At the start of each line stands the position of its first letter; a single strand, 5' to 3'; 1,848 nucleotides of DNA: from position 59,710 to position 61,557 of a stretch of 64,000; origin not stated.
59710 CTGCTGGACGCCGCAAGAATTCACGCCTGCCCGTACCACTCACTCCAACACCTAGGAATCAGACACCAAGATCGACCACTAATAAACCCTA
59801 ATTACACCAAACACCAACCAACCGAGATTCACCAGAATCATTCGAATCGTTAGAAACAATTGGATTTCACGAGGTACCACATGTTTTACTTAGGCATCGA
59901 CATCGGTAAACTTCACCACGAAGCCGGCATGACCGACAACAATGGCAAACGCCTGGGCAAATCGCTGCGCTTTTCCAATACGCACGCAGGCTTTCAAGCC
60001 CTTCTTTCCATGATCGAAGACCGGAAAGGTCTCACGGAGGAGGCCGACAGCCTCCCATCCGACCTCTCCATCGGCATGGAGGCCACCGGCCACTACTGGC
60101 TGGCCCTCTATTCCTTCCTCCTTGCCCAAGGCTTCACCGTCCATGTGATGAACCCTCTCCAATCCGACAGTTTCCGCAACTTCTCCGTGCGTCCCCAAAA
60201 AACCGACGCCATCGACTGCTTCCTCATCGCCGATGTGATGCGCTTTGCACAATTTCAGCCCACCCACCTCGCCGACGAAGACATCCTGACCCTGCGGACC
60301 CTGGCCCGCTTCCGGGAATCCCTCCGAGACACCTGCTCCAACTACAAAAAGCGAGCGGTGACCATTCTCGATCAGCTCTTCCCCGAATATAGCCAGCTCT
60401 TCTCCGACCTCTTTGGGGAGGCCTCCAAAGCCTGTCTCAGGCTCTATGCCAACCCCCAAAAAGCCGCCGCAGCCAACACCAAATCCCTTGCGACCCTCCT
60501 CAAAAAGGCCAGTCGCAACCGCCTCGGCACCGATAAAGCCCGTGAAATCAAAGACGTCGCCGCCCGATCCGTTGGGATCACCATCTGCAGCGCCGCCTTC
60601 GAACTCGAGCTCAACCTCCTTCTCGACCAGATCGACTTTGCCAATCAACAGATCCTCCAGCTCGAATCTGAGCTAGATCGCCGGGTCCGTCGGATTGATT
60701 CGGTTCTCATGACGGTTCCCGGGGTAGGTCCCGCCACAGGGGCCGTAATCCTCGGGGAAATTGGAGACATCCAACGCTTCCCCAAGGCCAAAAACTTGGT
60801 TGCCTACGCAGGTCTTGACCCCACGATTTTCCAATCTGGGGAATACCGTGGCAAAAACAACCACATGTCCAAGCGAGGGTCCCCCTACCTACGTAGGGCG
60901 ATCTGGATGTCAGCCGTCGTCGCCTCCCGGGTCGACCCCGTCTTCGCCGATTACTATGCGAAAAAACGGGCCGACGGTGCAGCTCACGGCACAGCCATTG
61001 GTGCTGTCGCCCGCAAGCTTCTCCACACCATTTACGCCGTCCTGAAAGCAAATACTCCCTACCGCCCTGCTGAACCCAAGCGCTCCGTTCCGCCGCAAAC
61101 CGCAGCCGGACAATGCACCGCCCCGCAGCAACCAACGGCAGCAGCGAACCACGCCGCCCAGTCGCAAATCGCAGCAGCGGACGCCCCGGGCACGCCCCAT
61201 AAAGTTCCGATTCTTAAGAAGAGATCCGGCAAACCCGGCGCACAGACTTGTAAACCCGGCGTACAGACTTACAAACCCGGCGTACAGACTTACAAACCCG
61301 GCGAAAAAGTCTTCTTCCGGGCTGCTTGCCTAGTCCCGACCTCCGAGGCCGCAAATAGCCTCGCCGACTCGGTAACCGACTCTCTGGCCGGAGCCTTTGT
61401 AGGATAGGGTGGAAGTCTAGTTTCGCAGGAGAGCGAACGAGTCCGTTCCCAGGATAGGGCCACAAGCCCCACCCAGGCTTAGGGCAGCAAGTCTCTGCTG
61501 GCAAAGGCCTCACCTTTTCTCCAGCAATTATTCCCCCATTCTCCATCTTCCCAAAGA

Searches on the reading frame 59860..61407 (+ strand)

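Call 20: search_protein_families(library=pfam, proteins=[window:59860-61407:+])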
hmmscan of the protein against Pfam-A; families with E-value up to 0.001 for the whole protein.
window:59860-61407:+ (515 aa): 2 families
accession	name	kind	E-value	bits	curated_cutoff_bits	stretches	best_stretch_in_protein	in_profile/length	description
PF01548.23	DEDD_Tnp_IS110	-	7.6e-41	139.9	29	1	11-175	1-155/155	Transposase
PF02371.22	Transposase_20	-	1.6e-28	99.3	21.3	1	281-367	2-87/87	Transposase IS116/IS110/IS902 family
